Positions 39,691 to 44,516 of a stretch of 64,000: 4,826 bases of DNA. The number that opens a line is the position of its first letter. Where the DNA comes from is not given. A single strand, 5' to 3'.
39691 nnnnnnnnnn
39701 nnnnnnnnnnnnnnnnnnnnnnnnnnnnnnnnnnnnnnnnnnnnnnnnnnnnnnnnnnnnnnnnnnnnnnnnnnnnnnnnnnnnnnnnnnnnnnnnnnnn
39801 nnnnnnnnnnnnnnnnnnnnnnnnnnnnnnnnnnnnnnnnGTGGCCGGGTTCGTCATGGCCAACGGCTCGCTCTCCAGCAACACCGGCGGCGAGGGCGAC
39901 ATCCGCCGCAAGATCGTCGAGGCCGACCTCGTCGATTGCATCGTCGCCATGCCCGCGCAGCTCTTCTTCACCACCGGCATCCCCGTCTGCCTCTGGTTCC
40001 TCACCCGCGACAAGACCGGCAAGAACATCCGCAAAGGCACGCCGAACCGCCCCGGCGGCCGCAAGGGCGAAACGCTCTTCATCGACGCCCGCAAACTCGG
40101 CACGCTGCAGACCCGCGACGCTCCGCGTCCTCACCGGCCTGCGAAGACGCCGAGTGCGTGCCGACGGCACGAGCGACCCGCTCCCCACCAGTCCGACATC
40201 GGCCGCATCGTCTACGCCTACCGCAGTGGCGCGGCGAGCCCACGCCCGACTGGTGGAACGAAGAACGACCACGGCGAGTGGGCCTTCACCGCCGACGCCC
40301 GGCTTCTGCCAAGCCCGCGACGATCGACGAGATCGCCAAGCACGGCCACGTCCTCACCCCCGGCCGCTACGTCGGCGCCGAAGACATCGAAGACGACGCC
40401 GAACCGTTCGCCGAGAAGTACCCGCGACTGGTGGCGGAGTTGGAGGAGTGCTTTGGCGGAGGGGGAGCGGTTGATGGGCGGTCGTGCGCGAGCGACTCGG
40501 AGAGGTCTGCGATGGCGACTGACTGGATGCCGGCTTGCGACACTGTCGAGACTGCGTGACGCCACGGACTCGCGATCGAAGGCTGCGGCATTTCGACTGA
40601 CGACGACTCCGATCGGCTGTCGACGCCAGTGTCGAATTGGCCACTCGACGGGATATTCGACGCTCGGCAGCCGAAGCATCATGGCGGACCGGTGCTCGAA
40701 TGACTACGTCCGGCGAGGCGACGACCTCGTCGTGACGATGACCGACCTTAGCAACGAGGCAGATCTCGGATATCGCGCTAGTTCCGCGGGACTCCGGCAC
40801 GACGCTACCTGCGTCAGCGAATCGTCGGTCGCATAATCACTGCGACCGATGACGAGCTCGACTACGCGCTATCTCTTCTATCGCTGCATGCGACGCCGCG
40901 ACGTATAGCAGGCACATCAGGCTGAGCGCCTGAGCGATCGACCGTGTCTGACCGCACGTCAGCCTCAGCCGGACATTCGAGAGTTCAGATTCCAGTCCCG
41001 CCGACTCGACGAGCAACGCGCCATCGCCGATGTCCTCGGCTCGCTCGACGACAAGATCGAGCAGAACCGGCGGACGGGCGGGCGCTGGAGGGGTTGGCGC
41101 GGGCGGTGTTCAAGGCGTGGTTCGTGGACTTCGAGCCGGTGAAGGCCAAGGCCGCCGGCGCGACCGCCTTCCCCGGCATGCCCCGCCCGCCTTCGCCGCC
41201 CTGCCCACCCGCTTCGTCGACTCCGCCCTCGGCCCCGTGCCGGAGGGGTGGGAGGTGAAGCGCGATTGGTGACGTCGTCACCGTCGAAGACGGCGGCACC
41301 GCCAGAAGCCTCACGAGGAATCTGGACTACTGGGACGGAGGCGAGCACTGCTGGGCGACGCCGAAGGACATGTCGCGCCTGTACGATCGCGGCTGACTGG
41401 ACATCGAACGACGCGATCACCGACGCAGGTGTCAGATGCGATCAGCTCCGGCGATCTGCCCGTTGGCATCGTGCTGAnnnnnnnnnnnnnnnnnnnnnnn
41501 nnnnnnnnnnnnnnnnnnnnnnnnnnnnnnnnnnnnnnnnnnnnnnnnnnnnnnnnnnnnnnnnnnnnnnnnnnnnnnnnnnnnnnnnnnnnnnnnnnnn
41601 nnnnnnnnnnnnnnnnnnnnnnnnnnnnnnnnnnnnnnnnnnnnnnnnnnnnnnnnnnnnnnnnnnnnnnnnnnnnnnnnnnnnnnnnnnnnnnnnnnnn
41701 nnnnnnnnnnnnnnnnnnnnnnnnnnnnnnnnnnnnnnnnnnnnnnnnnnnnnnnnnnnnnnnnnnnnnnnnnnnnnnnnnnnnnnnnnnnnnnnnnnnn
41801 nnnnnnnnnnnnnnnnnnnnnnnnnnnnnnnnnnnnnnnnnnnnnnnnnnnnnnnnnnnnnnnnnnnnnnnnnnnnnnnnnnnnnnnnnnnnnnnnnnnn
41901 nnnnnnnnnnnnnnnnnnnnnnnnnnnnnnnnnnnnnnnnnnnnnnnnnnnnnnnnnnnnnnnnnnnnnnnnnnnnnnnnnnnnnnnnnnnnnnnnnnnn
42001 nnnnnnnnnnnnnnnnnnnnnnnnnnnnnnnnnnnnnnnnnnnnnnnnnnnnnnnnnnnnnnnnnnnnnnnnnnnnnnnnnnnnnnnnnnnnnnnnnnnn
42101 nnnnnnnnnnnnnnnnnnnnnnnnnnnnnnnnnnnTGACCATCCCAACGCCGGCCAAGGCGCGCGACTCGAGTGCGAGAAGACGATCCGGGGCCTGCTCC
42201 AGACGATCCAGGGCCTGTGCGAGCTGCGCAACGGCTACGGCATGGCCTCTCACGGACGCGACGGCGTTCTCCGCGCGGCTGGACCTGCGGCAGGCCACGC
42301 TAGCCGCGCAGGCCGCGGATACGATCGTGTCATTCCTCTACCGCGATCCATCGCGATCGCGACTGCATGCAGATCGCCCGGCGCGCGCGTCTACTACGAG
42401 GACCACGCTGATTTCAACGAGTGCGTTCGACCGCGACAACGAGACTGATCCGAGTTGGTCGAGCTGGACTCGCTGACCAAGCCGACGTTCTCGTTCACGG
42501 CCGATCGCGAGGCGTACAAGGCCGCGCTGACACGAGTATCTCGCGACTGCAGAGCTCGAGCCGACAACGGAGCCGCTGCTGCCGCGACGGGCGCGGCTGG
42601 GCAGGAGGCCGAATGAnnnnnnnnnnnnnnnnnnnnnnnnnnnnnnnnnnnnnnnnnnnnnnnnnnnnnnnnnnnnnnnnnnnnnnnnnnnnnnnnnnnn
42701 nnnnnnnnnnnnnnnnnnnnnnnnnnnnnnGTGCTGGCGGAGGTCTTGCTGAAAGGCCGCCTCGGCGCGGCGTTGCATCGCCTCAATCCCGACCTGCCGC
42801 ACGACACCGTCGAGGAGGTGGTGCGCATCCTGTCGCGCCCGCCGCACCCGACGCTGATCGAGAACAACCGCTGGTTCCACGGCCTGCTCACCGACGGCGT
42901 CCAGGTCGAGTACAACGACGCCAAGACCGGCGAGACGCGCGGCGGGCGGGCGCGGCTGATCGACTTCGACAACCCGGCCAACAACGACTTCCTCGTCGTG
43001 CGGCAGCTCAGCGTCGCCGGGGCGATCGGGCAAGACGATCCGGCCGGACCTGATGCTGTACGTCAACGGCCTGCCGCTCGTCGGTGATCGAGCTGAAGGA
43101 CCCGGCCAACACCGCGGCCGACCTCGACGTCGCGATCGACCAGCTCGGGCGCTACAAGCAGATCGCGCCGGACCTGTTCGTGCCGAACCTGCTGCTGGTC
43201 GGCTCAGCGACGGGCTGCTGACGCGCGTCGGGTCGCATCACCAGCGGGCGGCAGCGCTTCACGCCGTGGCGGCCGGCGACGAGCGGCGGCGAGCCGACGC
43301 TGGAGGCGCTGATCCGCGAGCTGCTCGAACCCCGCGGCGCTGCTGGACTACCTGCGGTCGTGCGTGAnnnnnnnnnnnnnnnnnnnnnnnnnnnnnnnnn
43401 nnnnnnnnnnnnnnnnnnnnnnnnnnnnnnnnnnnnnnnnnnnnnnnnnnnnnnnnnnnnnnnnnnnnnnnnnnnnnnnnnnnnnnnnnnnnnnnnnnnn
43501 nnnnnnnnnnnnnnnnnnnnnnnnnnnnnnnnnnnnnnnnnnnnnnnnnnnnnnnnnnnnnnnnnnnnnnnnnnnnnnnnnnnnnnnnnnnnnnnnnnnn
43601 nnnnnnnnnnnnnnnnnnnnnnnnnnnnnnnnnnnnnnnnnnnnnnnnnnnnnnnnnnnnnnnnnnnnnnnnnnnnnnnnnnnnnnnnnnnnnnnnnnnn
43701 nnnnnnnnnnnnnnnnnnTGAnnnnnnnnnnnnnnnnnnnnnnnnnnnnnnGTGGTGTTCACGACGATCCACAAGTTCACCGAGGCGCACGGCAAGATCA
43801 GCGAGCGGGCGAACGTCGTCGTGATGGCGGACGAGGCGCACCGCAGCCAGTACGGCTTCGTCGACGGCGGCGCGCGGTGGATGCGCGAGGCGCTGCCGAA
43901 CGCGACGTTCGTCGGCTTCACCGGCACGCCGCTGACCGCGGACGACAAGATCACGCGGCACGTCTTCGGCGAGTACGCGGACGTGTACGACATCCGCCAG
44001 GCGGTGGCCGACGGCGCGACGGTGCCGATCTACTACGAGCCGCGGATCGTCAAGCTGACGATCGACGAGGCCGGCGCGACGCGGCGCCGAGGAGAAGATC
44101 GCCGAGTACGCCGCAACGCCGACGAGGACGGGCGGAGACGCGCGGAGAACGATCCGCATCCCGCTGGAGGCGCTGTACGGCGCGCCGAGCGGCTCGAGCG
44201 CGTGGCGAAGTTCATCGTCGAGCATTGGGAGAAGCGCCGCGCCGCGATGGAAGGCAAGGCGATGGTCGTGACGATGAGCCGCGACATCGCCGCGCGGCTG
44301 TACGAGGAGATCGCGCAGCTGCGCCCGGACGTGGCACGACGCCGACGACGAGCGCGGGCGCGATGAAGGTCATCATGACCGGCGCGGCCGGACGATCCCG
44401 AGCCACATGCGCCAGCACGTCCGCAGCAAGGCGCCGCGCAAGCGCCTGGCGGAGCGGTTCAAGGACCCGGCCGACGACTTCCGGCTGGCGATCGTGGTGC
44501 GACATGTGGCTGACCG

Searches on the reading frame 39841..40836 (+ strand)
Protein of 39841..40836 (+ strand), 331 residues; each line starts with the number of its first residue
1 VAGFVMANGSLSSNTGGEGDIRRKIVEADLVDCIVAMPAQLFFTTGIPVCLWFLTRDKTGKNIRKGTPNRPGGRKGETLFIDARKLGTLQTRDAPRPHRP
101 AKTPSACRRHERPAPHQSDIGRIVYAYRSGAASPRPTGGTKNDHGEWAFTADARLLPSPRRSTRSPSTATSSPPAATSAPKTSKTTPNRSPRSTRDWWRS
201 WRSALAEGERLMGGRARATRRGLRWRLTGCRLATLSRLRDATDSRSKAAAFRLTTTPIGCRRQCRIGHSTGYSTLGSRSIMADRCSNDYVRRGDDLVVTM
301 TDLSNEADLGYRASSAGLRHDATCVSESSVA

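Call 24: search_protein_families(library=pfam, max_evalue=0.01, proteins=[window:39841-40836:+])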
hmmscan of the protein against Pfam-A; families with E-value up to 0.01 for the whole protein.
window:39841-40836:+ (331 aa): 1 family
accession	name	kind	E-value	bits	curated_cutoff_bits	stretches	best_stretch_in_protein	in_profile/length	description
PF02384.22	N6_Mtase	-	2.7e-19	70.1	20.4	1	2-90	179-253/311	N-6 DNA Methylase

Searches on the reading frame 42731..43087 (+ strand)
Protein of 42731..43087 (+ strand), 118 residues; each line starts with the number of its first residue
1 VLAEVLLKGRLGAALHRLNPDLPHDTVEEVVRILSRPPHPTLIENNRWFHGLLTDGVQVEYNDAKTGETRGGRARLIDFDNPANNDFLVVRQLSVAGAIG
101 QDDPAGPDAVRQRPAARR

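Call 64: search_protein_families(library=pfam, max_evalue=0.001, proteins=[window:42731-43087:+])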
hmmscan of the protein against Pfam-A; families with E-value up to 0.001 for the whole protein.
window:42731-43087:+ (118 aa): 1 family
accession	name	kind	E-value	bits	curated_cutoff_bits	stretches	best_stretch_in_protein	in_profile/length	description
PF04313.20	HSDR_N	-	5.3e-14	53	25.1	1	3-101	42-122/198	Type I restriction enzyme R protein N terminus (HSDR_N)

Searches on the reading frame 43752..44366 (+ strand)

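Call 64: search_protein_families(library=pfam, max_evalue=0.001, proteins=[window:43752-44366:+])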
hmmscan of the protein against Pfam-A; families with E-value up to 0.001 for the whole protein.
window:43752-44366:+ (204 aa): 2 families
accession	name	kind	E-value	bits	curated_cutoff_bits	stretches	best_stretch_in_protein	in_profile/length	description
PF18766.7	SWI2_SNF2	-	2.2e-37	129.3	26.7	1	1-108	95-203/221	SWI2/SNF2 ATPase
PF04851.21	ResIII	-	3.3e-06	27.5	22.5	1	2-60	103-162/164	Type III restriction enzyme, res subunit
